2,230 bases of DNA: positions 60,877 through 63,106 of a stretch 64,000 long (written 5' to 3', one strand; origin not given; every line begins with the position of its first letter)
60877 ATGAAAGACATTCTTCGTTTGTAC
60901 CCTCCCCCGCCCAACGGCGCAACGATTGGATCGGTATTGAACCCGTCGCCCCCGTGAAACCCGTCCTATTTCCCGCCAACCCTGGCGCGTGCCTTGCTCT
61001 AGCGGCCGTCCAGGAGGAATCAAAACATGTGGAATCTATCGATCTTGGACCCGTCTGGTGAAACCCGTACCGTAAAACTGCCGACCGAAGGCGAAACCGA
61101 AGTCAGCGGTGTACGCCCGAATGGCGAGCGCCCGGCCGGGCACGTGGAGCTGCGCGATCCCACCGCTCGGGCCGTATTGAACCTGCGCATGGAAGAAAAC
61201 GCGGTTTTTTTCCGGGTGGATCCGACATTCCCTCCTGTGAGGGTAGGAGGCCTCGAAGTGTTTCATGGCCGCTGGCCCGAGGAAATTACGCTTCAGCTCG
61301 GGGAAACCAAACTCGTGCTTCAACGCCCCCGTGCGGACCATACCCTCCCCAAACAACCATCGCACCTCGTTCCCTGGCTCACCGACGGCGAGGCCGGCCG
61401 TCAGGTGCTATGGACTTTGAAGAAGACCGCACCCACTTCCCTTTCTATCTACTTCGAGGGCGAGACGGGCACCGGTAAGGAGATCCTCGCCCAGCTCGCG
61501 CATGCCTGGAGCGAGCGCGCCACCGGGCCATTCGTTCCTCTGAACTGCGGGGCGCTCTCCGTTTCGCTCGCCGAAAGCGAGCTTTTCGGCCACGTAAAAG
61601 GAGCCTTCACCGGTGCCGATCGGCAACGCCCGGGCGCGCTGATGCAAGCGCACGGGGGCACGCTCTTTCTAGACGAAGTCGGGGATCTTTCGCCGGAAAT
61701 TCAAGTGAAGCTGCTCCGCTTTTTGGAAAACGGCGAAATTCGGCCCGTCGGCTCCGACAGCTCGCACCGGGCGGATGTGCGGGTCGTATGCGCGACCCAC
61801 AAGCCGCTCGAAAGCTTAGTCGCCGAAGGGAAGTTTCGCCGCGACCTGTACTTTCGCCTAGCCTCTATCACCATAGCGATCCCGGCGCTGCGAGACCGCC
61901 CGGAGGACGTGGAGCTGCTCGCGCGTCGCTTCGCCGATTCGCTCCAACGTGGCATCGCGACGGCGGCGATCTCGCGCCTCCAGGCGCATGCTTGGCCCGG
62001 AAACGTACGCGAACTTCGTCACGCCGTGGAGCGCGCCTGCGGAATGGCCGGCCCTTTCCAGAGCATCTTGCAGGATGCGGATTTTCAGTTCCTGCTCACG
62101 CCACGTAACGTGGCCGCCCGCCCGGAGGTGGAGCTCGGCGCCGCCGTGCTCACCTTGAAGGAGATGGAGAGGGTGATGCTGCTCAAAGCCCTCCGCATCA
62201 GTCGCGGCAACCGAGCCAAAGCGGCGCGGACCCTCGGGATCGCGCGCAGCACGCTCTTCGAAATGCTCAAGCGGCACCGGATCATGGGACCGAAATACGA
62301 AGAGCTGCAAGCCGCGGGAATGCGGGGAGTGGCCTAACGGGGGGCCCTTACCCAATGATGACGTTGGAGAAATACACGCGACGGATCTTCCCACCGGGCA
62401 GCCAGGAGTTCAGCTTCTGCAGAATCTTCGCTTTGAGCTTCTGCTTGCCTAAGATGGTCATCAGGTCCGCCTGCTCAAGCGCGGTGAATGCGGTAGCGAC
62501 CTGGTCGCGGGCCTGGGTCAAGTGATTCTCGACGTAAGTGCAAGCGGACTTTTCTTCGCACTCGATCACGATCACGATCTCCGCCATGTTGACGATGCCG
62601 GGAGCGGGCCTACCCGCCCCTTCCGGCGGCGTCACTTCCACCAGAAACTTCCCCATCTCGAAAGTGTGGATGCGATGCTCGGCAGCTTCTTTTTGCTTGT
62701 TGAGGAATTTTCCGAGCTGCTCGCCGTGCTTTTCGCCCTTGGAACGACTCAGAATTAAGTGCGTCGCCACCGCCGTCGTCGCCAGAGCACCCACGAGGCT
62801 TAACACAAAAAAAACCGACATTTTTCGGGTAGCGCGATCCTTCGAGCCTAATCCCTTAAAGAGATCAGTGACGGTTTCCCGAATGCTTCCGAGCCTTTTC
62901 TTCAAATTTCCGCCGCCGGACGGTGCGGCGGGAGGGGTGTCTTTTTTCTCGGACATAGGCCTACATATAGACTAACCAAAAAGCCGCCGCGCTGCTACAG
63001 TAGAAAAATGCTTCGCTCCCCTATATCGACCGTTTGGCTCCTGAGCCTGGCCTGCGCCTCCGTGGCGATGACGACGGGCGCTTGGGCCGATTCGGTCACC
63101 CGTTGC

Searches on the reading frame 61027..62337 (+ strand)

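Call 16: search_protein_families(library=pfam, max_evalue=0.01, proteins=[window:61027-62337:+])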
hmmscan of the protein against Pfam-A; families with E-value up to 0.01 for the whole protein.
window:61027-62337:+ (436 aa): 7 families
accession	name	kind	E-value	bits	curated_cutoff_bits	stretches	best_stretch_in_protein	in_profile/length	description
PF00158.32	Sigma54_activat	-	1.3e-61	207.6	20.2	1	124-283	8-167/168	Sigma-54 interaction domain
PF14532.12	Sigma54_activ_2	-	2.1e-18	67.3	25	1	130-288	13-138/138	Sigma-54 interaction domain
PF25601.1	AAA_lid_14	-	1.9e-13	50.4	27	1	289-352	1-69/87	AAA+ ATPase lid domain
PF02954.25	HTH_8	-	2.3e-09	37.2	22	1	376-416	1-41/42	Bacterial regulatory protein, Fis family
PF07728.20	AAA_5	-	1.6e-07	31.8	22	1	143-258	4-122/139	AAA domain (dynein-related subfamily)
PF01078.27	Mg_chelatase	-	2.5e-06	27.5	20.3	1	196-257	93-156/207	Magnesium chelatase, subunit ChlI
PF07724.20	AAA_2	-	0.004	17.6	27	1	140-239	5-105/166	AAA domain (Cdc48 subfamily)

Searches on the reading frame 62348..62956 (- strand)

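Call 16: search_protein_families(library=pfam, max_evalue=0.01, proteins=[window:62348-62956:-])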
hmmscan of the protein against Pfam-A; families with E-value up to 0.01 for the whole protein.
window:62348-62956:- (202 aa): 1 family
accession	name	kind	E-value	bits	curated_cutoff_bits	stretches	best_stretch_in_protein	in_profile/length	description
PF03748.19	FliL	-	6.2e-10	40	24.6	1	125-201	23-102/103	Flagellar basal body-associated protein FliL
